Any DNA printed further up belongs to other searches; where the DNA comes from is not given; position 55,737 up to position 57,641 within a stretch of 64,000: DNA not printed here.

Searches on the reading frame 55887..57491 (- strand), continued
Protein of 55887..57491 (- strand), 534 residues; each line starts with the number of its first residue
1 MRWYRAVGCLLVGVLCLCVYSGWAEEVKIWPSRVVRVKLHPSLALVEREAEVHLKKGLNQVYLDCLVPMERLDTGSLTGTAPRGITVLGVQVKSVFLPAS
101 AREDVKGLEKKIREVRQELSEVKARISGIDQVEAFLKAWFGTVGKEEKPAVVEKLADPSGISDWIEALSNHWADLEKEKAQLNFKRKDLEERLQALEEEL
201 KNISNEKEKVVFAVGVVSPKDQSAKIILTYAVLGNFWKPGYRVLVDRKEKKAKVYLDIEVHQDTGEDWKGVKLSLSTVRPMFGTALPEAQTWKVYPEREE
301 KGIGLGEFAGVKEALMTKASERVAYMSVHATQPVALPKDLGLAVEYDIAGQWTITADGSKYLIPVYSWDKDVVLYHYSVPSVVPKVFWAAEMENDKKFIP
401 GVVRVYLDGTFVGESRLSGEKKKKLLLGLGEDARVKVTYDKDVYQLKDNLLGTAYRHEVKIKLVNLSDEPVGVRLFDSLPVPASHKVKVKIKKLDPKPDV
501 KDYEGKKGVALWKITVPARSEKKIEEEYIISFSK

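Call 40: search_protein_families(library=ncbifam, proteins=[window:55887-57491:-, L002:308-541:+], max_evalue=0.01)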
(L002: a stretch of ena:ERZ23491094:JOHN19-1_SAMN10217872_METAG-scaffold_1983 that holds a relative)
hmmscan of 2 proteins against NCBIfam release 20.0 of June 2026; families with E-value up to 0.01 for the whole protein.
window:55887-57491:- (534 aa): 6 families
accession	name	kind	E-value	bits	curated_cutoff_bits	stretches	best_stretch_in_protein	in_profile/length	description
TIGR02231.1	TIGR02231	subfamily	1.5e-63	215.3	112.6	1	34-534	2-519/524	mucoidy inhibitor MuiA family protein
TIGR04211.1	SH3_and_anchor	equivalog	0.00019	21.1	65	1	106-215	62-170/198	TIGR04211 family SH3 domain-containing protein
TIGR02169.1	SMC_prok_A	equivalog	0.0015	16.3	729.4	1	102-210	244-356/1165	chromosome segregation protein SMC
TIGR02168.1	SMC_prok_B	equivalog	0.0056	14.4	567.35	1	102-209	685-788/1181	chromosome segregation protein SMC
NF045487.1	ASRP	equivalog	0.0063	15.2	300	0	104-207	157-258/593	archaea-specific SMC-related protein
NF004434.0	PRK05771.3-3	equivalog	0.0075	14.8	777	1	86-205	22-131/686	V-type ATP synthase subunit I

L002:308-541:+ (77 aa): 13 families
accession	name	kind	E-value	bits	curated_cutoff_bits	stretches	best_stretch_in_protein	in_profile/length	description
TIGR01216.1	ATP_synt_epsi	equivalog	3.7e-12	46.4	67.25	1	2-76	3-78/130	ATP synthase F1 subunit epsilon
NF009977.0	PRK13442.1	equivalog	6.7e-12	45.5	80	1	1-77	6-83/102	F0F1 ATP synthase subunit epsilon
NF009980.0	PRK13446.1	equivalog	1.2e-08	35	129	1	4-76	8-80/136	F0F1 ATP synthase subunit epsilon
NF009979.0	PRK13444.1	equivalog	7.5e-08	32.8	163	1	2-75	7-80/127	F0F1 ATP synthase subunit epsilon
NF001846.0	PRK00571.1-3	equivalog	2.7e-07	30.8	132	1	1-76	4-80/137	F0F1 ATP synthase subunit epsilon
NF001847.0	PRK00571.1-4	equivalog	2.5e-06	27.2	135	1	2-75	5-79/139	F0F1 ATP synthase subunit epsilon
NF011323.0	PRK14736.1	subfamily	3.6e-06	27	145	1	5-75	8-79/133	F0F1 ATP synthase subunit epsilon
NF009982.0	PRK13448.1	equivalog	2.4e-05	24.5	146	1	5-75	8-78/135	F0F1 ATP synthase subunit epsilon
NF009984.0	PRK13450.1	equivalog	5e-05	23.3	164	1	2-76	6-81/133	F0F1 ATP synthase subunit epsilon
NF009983.0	PRK13449.1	equivalog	5.1e-05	23.6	106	1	7-75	10-80/88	ATP synthase F1 subunit epsilon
NF011322.0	PRK14735.1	equivalog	0.00015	21.7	202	1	18-75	20-77/139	F0F1 ATP synthase subunit epsilon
NF001851.0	PRK00571.2-4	equivalog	0.00031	20.8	131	1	8-75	12-80/135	F0F1 ATP synthase subunit epsilon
NF001852.0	PRK00571.2-5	equivalog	0.0023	18.1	145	1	8-75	11-80/124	F0F1 ATP synthase subunit epsilon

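Call 49: search_solved_structures(query=L002:308-541:+, max_evalue=0.01, show_alignments=2)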
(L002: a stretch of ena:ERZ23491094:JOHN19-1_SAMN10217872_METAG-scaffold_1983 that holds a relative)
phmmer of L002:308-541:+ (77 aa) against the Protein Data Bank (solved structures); distinct sequences matched with E-value up to 0.01: 17.
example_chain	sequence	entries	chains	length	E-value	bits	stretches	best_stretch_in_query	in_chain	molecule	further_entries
2rq7_A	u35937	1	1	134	2e-07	34.1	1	2-76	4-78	ATP synthase epsilon chain,ATP synthase epsilon chain, chloroplastic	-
2rq6_A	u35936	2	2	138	2.6e-07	33.7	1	2-76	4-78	ATP synthase epsilon chain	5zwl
22vl_e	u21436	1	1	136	1.2e-06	31.6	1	1-51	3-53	ATP synthase epsilon chain, chloroplastic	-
8yh8_H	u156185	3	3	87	3.8e-06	30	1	3-76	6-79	ATP synthase epsilon chain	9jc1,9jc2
2e5y_A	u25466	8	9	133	1.1e-05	28.6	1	3-76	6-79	ATP synthase epsilon chain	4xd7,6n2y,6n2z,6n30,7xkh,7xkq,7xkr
9itj_R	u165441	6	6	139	0.00016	24.9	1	10-75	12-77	ATP synthase epsilon chain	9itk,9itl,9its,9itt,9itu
8dbq_H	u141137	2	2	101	0.0011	22.3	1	6-75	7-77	ATP synthase epsilon chain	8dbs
8dbw_H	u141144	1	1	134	0.0022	21.3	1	6-75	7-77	ATP synthase epsilon chain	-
1bsh_A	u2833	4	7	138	0.0023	21.2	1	6-75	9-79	PROTEIN (EPSILON SUBUNIT) | ATP SYNTHASE EPSILON SUBUNIT | ATP synthase epsilon chain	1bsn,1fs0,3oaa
1aqt_A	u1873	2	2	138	0.0023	21.2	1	6-75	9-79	ATP SYNTHASE | ATP SYNTHASE DELTA CHAIN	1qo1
5t4o_H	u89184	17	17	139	0.0023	21.2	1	6-75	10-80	ATP synthase epsilon chain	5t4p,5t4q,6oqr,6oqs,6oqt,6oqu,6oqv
6fkf_e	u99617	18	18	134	0.0027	21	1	4-76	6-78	ATP synthase epsilon chain, chloroplastic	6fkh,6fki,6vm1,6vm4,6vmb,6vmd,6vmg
8zi0_e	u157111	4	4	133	0.0035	20.6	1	5-75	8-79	ATP synthase epsilon chain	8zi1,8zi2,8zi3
7p2y_e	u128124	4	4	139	0.0038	20.5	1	5-75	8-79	ATP synthase epsilon chain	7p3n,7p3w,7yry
8hgx_A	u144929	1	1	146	0.0042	20.4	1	5-75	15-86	ATP synthase epsilon chain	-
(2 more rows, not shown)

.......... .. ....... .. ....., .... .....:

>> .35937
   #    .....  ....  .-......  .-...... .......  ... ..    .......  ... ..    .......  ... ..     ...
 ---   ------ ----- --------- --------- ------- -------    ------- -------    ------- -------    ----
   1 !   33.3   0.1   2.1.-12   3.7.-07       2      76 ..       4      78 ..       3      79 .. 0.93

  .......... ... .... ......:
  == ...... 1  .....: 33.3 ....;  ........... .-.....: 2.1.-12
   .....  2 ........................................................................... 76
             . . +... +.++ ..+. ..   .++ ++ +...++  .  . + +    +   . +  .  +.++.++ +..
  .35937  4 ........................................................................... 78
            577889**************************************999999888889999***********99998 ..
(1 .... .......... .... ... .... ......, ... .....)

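Call 66: search_protein_representatives(protein=P0015)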
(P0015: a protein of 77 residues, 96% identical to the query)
Query: 77 residues. Proteins with E-value up to 0.001 (for the whole library): 242; up to 1e-10: 4; up to 1e-30: 0. The best 150 are listed.
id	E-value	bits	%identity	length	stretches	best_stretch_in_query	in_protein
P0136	9.3e-19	83.0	54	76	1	1-77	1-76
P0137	6.9e-17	77.0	51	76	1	1-77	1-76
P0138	1.4e-11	60.2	49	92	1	2-77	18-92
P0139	2.3e-11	59.5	44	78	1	1-75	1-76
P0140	4.7e-09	52.2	38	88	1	1-76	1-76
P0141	1.2e-08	50.9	42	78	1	1-77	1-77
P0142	2.2e-08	50.1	29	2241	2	14-54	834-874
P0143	1.6e-07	47.3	31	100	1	5-75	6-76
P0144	2.7e-07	46.5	33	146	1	4-76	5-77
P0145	5.5e-07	45.6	40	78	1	1-75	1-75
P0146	5.8e-07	45.5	36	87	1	4-76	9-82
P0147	7.4e-07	45.2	35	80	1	4-77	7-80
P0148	8.0e-07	45.1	30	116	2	4-65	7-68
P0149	9.3e-07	44.9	40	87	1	1-75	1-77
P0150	1.6e-06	44.1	32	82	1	3-76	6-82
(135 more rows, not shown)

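Call 67: find_encoding_contigs(protein=P0136, flank=10000, max_places=4)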
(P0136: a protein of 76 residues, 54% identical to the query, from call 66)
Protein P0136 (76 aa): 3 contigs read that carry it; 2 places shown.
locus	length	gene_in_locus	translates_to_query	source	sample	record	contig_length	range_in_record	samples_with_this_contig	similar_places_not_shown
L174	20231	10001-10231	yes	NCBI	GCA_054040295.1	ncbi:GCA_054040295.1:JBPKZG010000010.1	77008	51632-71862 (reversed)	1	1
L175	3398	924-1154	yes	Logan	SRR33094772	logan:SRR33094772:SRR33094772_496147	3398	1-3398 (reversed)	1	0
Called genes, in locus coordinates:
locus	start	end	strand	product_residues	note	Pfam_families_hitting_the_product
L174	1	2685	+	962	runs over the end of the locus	-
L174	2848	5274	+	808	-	PF00133:tRNA-synt_1, PF01406:tRNA-synt_1e (faint), PF09334:tRNA-synt_1g, PF13603:tRNA-synt_1_2, PF00133:tRNA-synt_1, PF09334:tRNA-synt_1g, PF08264:Anticodon_1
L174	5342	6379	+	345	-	PF04055:Radical_SAM, PF13186:SPASM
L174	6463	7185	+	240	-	PF02563:Poly_export, PF10531:SLBB, PF22461:SLBB_2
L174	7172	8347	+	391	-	PF02706:Wzz, PF13807:GNVR (weak)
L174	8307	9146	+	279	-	PF01637:ATPase_2 (weak), PF05621:TniB (weak), PF13191:AAA_16, PF20720:nSTAND3 (weak), PF25199:nSTAND_NTPase5 (faint), PF13245:AAA_19 (weak), PF13401:AAA_22, PF07728:AAA_5, +1 more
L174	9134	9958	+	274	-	PF13614:AAA_31, PF01656:CbiA (weak)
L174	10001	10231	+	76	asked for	PF02823:ATP-synt_DE_N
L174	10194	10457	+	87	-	PF09527:ATPase_gene1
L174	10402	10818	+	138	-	-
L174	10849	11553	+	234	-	PF00119:ATP-synt_A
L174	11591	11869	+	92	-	PF00137:ATP-synt_C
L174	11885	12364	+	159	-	PF00430:ATP-synt_B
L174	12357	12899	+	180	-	PF00213:OSCP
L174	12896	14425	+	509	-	PF02874:ATP-synt_ab_N, PF00006:ATP-synt_ab, PF00306:ATP-synt_ab_C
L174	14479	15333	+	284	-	PF00231:ATP-synt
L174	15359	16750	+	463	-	PF02874:ATP-synt_ab_N, PF00006:ATP-synt_ab, PF22919:ATP-synt_VA_C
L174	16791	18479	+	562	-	PF08323:Glyco_transf_5, PF00534:Glycos_transf_1, PF20706:GT4-conflict (weak), PF13692:Glyco_trans_1_4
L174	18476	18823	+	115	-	-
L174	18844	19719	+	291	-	PF08668:HDOD, PF01966:HD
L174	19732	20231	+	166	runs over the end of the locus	PF01584:CheW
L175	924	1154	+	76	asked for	PF02823:ATP-synt_DE_N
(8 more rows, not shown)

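Call 69: find_encoding_contigs(protein=P0137, flank=10000, max_places=2)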
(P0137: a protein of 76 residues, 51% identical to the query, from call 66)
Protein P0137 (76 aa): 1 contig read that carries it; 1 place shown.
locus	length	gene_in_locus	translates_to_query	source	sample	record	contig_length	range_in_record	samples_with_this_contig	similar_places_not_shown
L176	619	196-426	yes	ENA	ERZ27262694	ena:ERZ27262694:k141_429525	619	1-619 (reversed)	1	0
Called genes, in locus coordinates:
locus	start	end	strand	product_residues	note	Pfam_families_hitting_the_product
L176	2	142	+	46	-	?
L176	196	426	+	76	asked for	PF02823:ATP-synt_DE_N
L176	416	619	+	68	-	?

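Call 70: find_encoding_contigs(protein=P0139, flank=10000, max_places=2)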
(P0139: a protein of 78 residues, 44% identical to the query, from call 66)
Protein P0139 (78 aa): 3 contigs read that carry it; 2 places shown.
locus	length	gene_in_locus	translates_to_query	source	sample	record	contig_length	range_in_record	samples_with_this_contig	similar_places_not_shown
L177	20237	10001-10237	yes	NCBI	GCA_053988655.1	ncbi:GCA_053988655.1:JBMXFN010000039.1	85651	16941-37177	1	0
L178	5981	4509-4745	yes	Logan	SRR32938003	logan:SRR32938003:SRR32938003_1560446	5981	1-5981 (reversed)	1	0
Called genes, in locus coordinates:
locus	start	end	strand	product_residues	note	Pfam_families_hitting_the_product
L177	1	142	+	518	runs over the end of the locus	PF00072:Response_reg, PF01590:GAF, PF13185:GAF_2, PF13492:GAF_3, PF13487:HD_5, PF01966:HD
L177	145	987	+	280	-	PF00072:Response_reg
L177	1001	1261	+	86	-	PF01206:TusA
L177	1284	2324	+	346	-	PF04143:Sulf_transp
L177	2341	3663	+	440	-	PF00512:HisKA, PF02518:HATPase_c, PF14501:HATPase_c_5 (weak)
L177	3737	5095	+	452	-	PF07992:Pyr_redox_2, PF13450:NAD_binding_8 (faint), PF13434:Lys_Orn_oxgnase (weak), PF13738:Pyr_redox_3, PF00070:Pyr_redox, PF02852:Pyr_redox_dim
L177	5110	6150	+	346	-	PF04055:Radical_SAM, PF13186:SPASM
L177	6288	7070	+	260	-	PF02563:Poly_export, PF10531:SLBB, PF22461:SLBB_2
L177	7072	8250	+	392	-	PF02706:Wzz, PF13807:GNVR (weak)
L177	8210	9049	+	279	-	PF13191:AAA_16, PF25199:nSTAND_NTPase5 (faint), PF13245:AAA_19, PF13604:AAA_30 (faint), PF13173:AAA_14 (weak), PF13401:AAA_22, PF00004:AAA (weak), PF07728:AAA_5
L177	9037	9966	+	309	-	PF13614:AAA_31, PF01656:CbiA (weak)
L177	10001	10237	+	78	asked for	PF02823:ATP-synt_DE_N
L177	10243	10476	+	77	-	PF09527:ATPase_gene1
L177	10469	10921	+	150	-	-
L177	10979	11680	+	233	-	PF00119:ATP-synt_A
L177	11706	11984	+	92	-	PF00137:ATP-synt_C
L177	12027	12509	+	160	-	-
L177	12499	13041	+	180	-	PF00213:OSCP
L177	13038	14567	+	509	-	PF02874:ATP-synt_ab_N, PF00006:ATP-synt_ab, PF00306:ATP-synt_ab_C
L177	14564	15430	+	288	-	PF00231:ATP-synt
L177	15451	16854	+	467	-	PF02874:ATP-synt_ab_N, PF00006:ATP-synt_ab, PF22919:ATP-synt_VA_C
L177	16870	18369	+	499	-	PF08323:Glyco_transf_5, PF20706:GT4-conflict (faint), PF13439:Glyco_transf_4 (faint), PF13579:Glyco_trans_4_4 (faint), PF00534:Glycos_transf_1, PF13692:Glyco_trans_1_4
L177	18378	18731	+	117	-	-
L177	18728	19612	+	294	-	PF08668:HDOD, PF01966:HD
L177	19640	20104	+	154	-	PF01584:CheW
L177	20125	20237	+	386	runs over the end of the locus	PF00672:HAMP (weak), PF00015:MCPsignal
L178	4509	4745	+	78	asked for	PF02823:ATP-synt_DE_N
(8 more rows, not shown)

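Call 71: find_encoding_contigs(protein=P0141, flank=10000, max_places=2)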
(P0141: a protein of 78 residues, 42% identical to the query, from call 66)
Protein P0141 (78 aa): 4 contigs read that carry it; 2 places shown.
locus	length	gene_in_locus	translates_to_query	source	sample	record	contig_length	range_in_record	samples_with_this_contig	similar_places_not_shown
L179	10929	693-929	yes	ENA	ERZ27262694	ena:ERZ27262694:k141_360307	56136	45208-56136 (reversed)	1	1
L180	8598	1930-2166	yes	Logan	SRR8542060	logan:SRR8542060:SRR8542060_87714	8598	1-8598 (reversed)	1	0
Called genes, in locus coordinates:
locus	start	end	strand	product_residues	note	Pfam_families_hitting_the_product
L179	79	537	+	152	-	PF08843:AbiEii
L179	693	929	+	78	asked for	PF02823:ATP-synt_DE_N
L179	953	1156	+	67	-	PF09527:ATPase_gene1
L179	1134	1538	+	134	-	PF03899:ATP-synt_I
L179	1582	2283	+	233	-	PF00119:ATP-synt_A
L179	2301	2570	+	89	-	PF00137:ATP-synt_C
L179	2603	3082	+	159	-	PF00430:ATP-synt_B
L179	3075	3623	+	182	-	PF00213:OSCP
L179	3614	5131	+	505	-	PF02874:ATP-synt_ab_N, PF00006:ATP-synt_ab, PF00306:ATP-synt_ab_C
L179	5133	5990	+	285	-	PF00231:ATP-synt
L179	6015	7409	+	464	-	PF02874:ATP-synt_ab_N, PF00006:ATP-synt_ab, PF22919:ATP-synt_VA_C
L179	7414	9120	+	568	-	PF08323:Glyco_transf_5, PF13439:Glyco_transf_4 (faint), PF13579:Glyco_trans_4_4 (weak), PF00534:Glycos_transf_1, PF13692:Glyco_trans_1_4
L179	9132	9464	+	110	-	-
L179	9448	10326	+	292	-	PF08668:HDOD, PF01966:HD (weak)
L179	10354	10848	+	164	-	PF01584:CheW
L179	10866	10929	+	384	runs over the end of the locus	PF00015:MCPsignal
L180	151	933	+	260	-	-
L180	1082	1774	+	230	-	PF08843:AbiEii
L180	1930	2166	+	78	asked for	PF02823:ATP-synt_DE_N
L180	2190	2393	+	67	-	PF09527:ATPase_gene1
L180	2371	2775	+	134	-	PF03899:ATP-synt_I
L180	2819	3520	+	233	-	PF00119:ATP-synt_A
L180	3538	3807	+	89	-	PF00137:ATP-synt_C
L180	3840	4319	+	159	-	PF00430:ATP-synt_B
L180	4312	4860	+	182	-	PF00213:OSCP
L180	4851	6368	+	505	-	PF02874:ATP-synt_ab_N, PF00006:ATP-synt_ab, PF00306:ATP-synt_ab_C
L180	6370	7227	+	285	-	PF00231:ATP-synt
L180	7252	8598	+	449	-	?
